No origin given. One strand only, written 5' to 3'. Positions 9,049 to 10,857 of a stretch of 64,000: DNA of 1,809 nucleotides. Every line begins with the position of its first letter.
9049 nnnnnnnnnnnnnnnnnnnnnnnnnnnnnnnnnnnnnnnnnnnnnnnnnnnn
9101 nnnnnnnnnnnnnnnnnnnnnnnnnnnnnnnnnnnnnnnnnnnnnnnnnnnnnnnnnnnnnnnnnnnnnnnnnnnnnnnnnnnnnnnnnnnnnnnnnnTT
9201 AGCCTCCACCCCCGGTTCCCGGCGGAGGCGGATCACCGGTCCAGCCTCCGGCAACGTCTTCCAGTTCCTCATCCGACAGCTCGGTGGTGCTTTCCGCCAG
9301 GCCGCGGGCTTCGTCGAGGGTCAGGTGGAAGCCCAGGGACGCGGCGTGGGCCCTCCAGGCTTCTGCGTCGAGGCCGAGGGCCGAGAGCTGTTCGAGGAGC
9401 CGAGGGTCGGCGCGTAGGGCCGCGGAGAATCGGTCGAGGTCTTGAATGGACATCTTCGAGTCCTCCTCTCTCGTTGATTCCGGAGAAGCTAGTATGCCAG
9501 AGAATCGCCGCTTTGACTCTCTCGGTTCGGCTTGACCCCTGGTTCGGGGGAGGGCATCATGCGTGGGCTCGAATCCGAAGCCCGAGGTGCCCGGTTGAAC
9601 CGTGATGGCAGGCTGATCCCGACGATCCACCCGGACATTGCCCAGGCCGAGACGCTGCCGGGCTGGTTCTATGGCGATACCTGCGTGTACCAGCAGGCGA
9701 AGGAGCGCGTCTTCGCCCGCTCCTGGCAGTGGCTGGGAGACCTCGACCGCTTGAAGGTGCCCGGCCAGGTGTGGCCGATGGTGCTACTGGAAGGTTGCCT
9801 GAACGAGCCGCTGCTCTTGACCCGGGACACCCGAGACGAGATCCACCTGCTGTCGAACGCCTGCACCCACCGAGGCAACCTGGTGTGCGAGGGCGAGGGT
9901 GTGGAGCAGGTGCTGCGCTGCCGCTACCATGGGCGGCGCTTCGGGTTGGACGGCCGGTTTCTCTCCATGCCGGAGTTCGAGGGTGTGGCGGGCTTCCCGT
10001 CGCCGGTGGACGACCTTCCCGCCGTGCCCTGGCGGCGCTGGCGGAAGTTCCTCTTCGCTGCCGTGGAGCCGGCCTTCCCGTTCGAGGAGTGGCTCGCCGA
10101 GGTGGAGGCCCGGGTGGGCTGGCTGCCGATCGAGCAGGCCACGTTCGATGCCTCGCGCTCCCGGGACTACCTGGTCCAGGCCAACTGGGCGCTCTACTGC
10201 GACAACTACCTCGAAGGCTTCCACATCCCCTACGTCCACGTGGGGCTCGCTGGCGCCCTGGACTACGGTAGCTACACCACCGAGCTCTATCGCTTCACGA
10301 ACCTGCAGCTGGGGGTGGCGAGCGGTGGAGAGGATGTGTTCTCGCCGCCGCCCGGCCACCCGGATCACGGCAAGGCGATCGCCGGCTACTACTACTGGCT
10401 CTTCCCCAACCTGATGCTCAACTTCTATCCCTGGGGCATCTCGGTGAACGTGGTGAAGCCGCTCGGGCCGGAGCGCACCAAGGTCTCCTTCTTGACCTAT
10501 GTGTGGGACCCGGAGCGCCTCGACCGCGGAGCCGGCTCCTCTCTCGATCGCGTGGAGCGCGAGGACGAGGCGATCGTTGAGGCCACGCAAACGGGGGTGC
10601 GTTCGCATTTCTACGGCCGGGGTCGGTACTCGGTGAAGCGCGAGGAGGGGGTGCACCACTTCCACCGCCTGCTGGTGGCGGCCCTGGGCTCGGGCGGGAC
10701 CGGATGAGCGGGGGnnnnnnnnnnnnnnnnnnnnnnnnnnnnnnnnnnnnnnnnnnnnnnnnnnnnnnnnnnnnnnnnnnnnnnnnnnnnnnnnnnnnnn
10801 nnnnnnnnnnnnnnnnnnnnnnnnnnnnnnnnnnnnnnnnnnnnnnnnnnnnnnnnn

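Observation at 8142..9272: Uncharacterised protein overlapping the Nif11 precursor shows five-fold strand-hairpin/helix periodicity (prenyltransferase-barrel-like?)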

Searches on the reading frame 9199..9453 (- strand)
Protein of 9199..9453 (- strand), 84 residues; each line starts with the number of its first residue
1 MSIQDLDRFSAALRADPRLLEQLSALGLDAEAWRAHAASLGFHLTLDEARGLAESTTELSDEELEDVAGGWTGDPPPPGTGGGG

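Call 3: search_protein_families(library=pfam, proteins=[window:9199-9453:-], max_evalue=0.1)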
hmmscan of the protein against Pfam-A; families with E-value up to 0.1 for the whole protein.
window:9199-9453:- (84 aa): 2 families
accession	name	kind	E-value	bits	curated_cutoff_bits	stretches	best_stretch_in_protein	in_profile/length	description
PF07862.16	Nif11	-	6.1e-09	36.5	23.8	1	1-48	1-47/48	Nif11 domain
PF04604.19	L_biotic_typeA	-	0.007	16.6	21.7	1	52-73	8-29/50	Type-A lantibiotic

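Call 4: search_protein_families(library=ncbifam, proteins=[window:9199-9453:-], max_evalue=0.1)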
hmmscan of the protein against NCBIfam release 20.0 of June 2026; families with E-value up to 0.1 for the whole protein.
window:9199-9453:- (84 aa): 6 families
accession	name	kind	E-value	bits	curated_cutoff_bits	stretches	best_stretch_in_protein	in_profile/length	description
TIGR03798.1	leader_Nif11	subfamily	6.4e-13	48.8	32.3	1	1-70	1-68/68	Nif11-like leader peptide family RiPP precursor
NF038167.1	cyan_ocin_like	subfamily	0.0021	18.2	32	1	55-70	7-22/72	CTB family bacteriocin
TIGR03949.1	bact_IIb_cerein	subfamily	0.0097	15.7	21.5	1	58-71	3-16/45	class IIb bacteriocin, lactobin A/cerein 7B family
TIGR03898.1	lanti_MRSA_kill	subfamily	0.055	13.5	23.5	1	57-70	31-44/44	mersacidin/lichenicidin family type 2 lantibiotic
TIGR03793.1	leader_NHLP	domain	0.07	13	50.9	0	56-70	63-77/77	NHLP leader peptide family RiPP precursor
NF058645.1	MCPCtpMPsAe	equivalog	0.092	11.5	900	1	23-65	404-445/558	methyl-accepting chemotaxis protein CtpM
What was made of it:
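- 9199..9453 (-): Nif11-leader RiPP precursor, 84 aa. Leader is residues 1-70, ending ................. PF07862 E 6e-9 and TIGR03798 E 6e-13 (calls 3, 4).
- Checked: The upstream gene is a Nif11-leader precursor (PF07862 E 6e-9; TIGR03798 E 6e-13; calls 3, 4), starting at ATG 9453 behind a GGAGGA Shine-Dalgarno sequence.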

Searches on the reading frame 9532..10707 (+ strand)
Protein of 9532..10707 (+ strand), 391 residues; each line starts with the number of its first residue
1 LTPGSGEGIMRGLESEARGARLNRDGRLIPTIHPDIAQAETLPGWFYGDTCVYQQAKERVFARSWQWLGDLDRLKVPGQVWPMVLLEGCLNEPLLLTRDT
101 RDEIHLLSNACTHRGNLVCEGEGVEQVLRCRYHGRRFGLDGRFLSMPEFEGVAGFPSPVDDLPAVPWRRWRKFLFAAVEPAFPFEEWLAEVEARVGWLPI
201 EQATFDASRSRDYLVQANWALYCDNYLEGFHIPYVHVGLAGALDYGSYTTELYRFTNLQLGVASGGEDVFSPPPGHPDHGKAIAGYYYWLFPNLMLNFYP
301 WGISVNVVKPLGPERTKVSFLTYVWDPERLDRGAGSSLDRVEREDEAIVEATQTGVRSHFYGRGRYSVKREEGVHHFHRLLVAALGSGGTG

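Call 3: search_protein_families(library=pfam, proteins=[window:9532-10707:+], max_evalue=0.1)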
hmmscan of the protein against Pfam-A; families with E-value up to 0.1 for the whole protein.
window:9532-10707:+ (391 aa): 3 families
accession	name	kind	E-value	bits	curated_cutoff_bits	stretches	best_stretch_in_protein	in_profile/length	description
PF00848.25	Ring_hydroxyl_A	-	3.1e-26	93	24.9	1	210-385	9-206/208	Ring hydroxylating alpha subunit (catalytic domain)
PF00355.32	Rieske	-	3.6e-12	46.5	20.3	1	89-156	21-88/88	Rieske [2Fe-2S] domain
PF19112.6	VanA_C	-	0.012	16.2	23.5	0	215-242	1-28/193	Vanillate O-demethylase oxygenase C-terminal domain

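Call 4: search_protein_families(library=ncbifam, proteins=[window:9532-10707:+], max_evalue=0.1)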
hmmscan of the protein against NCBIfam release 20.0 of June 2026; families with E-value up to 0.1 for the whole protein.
window:9532-10707:+ (391 aa): 6 families
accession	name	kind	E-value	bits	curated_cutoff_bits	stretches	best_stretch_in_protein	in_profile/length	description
NF058607.1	GlBtMonoOxGbcA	equivalog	5.8e-17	61.2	670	1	38-242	29-228/420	glycine betaine monooxygenase oxygenase subunit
TIGR03229.1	benzo_1_2_benA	equivalog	2.2e-11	43.3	780.95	1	91-241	61-220/433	benzoate 1,2-dioxygenase large subunit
NF042946.1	3PPDioc_HcaE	equivalog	1.6e-10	40.6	830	1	43-147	17-118/450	3-phenylpropionate/cinnamic acid dioxygenase subunit alpha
TIGR03228.1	anthran_1_2_A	equivalog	1.2e-08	34.1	671.9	1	91-238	61-215/438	anthranilate 1,2-dioxygenase large subunit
NF041684.1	ant_diox_AndAc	equivalog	7.8e-08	31.3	750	1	46-237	27-223/418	anthranilate 1,2-dioxygenase large subunit AndAc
NF052579.1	BetMthstMoxSdmAMthl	equivalog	0.0082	15.1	600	1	92-144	40-92/351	4beta-methylsterol monooxygenase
